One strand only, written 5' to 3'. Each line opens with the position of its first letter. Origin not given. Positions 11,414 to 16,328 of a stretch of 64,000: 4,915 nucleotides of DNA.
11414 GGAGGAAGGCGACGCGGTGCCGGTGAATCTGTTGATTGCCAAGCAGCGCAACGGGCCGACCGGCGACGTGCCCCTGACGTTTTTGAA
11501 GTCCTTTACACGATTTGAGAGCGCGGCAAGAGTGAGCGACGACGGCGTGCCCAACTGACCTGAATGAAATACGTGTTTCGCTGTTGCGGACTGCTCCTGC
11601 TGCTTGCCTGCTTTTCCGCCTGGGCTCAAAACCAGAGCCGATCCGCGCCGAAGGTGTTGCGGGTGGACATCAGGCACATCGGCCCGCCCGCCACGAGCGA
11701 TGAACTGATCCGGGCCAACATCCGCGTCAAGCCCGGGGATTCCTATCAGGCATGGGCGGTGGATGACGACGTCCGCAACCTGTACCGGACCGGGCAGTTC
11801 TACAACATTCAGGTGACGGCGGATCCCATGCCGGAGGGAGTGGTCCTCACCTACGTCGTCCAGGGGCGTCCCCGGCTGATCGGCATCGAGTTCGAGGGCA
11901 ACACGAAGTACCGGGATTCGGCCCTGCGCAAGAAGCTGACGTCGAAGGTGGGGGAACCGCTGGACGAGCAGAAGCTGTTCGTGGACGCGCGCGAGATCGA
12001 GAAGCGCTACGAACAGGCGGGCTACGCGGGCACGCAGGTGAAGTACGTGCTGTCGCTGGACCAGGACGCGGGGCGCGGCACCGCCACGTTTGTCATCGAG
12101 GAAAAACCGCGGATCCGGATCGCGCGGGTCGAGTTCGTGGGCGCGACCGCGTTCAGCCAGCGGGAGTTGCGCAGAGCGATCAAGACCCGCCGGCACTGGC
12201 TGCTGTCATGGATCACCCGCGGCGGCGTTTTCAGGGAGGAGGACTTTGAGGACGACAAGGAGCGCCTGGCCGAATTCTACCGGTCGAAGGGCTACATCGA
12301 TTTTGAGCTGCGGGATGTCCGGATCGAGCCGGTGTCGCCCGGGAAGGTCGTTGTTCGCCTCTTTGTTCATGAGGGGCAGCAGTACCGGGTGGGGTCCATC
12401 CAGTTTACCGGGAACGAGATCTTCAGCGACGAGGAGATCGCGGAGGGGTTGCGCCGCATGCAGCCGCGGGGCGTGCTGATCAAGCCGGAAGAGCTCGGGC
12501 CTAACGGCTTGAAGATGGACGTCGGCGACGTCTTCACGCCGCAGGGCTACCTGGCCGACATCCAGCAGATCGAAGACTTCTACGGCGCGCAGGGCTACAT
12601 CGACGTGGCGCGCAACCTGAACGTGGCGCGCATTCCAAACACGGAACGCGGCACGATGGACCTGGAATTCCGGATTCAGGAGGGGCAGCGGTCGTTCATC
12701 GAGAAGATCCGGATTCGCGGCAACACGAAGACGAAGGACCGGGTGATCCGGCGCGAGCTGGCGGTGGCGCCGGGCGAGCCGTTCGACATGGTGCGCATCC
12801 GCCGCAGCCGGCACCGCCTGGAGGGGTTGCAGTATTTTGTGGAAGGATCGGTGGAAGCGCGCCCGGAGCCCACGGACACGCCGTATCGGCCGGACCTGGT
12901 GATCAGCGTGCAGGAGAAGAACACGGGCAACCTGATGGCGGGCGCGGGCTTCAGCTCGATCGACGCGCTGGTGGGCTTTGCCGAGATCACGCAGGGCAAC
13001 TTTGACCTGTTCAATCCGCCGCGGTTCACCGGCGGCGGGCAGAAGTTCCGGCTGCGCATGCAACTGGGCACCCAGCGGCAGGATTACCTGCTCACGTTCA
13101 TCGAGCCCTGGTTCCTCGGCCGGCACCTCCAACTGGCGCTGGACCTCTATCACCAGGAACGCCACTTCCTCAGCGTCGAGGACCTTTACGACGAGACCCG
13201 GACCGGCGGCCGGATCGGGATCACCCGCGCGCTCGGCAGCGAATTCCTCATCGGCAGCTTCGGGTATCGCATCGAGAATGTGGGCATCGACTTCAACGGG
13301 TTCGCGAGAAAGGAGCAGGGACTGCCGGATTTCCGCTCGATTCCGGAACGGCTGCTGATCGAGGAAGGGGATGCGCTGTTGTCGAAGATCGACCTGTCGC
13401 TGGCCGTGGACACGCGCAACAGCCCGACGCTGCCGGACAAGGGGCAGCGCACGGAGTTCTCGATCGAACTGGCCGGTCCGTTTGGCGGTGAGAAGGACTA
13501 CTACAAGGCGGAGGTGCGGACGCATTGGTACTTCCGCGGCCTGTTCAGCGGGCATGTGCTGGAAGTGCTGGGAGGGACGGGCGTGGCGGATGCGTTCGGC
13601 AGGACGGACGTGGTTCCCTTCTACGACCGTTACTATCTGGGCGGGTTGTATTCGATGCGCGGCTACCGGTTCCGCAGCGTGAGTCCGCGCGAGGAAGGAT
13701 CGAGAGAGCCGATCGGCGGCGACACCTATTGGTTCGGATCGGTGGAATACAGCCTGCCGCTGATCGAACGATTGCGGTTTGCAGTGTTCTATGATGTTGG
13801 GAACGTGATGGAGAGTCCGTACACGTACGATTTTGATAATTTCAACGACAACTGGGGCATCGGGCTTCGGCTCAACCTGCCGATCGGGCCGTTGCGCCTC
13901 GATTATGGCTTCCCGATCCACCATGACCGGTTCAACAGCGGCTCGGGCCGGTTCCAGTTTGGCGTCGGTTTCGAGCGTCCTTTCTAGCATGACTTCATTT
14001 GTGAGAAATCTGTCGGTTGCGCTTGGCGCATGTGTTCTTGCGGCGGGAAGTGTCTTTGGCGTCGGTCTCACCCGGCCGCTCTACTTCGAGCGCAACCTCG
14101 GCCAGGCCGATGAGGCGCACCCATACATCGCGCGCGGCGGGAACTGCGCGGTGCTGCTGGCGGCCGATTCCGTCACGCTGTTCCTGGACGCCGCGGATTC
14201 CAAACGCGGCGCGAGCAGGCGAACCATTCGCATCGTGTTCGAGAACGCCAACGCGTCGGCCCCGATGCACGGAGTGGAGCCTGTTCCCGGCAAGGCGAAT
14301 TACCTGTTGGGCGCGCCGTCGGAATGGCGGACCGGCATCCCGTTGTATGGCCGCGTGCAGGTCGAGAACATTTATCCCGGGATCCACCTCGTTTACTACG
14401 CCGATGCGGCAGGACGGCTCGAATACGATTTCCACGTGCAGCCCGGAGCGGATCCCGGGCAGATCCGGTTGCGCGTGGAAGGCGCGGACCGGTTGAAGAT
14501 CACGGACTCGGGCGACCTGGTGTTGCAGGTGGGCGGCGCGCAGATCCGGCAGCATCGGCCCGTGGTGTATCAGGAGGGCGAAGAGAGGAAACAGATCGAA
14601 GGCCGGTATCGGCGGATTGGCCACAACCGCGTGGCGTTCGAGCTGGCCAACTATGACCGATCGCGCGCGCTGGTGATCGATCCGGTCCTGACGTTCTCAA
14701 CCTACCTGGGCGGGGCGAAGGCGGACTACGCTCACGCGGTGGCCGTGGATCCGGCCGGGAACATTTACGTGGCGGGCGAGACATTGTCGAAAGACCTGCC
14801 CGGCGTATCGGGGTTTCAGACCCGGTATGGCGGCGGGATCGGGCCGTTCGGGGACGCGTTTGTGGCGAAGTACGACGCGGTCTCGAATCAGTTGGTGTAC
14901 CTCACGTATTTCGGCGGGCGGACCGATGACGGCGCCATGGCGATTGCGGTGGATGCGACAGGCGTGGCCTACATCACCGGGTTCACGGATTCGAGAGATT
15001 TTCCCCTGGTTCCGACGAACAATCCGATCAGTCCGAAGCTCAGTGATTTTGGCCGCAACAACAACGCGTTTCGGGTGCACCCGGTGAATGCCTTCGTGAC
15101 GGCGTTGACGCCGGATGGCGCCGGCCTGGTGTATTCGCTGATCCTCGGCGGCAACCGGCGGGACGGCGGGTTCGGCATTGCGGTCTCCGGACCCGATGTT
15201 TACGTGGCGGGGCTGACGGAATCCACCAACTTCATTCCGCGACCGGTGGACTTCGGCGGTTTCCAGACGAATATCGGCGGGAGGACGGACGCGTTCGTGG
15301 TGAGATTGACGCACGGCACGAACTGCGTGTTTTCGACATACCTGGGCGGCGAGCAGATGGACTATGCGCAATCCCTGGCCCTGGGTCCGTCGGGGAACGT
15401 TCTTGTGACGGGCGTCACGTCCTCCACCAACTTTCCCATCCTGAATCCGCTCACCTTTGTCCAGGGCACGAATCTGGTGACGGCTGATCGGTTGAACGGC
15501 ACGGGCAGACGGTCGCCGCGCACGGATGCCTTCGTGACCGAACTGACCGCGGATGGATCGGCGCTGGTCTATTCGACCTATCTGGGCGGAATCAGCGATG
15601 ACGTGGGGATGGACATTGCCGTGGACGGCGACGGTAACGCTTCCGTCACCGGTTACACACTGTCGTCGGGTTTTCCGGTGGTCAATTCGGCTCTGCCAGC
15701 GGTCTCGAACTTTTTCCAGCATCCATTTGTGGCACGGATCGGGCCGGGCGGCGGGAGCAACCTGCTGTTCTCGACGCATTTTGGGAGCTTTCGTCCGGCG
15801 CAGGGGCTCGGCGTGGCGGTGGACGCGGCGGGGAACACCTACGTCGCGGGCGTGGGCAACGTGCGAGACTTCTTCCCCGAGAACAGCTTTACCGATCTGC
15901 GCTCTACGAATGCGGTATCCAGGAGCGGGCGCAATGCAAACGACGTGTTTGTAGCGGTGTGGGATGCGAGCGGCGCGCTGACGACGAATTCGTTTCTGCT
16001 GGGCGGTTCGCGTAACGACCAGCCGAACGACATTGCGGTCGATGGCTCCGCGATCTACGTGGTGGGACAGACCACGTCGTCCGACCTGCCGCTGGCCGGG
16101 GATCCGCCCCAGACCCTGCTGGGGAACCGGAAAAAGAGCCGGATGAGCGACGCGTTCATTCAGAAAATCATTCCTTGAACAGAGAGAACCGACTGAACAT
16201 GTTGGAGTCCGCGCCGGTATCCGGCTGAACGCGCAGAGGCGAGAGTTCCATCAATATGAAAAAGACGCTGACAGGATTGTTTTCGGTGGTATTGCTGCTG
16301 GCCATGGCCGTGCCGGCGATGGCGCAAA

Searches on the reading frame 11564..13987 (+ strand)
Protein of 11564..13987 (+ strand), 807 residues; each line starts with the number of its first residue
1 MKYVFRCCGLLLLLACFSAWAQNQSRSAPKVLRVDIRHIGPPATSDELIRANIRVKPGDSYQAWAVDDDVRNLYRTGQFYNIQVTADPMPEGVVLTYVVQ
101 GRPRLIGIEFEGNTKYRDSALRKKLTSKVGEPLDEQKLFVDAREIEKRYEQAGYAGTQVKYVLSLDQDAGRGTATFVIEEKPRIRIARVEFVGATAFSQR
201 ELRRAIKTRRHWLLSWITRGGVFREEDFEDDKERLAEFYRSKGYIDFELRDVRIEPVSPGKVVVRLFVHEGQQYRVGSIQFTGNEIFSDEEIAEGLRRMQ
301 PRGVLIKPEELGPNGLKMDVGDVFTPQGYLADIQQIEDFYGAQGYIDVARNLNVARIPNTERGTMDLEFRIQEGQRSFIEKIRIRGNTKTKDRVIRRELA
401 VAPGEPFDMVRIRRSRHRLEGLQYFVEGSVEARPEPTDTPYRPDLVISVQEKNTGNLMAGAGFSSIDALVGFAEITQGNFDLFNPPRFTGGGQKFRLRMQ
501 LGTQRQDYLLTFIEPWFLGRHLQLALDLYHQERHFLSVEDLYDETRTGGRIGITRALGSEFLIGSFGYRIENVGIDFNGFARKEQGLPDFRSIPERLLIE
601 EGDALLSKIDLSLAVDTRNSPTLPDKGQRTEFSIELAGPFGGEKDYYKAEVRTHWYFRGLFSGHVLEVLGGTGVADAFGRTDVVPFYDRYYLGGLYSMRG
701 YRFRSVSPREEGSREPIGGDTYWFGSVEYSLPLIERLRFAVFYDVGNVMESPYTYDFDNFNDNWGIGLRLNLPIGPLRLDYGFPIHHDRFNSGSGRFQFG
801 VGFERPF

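Call 82: search_protein_families(library=pfam, proteins=[window:11564-13987:+], max_evalue=0.00001)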
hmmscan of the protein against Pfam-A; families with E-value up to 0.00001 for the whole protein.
window:11564-13987:+ (807 aa): 3 families
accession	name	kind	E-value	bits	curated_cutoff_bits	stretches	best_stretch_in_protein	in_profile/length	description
PF01103.29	Omp85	-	1.5e-61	209.2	24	1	488-803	2-323/325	Omp85 superfamily domain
PF07244.20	POTRA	-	3.5e-60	201.1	21.3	5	107-181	5-79/79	Surface antigen variable number repeat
PF08479.16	POTRA_2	-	3.3e-11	43.3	24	0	107-159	5-57/76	POTRA domain, ShlB-type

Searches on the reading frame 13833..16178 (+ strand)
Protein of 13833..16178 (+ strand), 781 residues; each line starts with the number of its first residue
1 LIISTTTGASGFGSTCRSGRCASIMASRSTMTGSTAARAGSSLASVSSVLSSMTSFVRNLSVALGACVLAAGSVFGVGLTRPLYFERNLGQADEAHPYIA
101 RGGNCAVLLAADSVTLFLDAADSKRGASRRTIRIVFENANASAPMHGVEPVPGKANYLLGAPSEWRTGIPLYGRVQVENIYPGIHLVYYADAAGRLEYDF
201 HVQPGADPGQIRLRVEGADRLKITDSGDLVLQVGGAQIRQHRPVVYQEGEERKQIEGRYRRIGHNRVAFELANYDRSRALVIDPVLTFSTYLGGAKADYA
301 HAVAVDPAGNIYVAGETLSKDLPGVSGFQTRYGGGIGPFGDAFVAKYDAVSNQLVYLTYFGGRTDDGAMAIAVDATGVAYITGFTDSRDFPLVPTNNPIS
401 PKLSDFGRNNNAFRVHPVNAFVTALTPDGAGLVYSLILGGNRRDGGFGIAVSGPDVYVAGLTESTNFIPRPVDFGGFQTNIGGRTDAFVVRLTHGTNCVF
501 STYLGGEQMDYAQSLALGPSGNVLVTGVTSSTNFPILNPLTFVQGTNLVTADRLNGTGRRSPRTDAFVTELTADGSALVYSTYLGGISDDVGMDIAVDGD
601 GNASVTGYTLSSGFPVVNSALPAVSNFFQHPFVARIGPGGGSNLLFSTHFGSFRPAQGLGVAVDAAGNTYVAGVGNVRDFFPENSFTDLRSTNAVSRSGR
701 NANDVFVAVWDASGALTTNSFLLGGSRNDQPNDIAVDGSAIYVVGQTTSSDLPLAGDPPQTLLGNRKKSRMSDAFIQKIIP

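Call 82: search_protein_families(library=pfam, proteins=[window:13833-16178:+], max_evalue=0.00001)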
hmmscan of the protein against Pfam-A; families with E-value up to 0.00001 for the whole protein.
window:13833-16178:+ (781 aa): 2 families
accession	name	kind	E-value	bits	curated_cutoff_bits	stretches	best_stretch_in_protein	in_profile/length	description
PF25778.1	DUF7948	-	2.3e-55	188.4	27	1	85-285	1-214/214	Domain of unknown function (DUF7948)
PF06739.17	SBBP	-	2.4e-33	114.2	20.5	2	288-323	2-38/38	Beta-propeller repeat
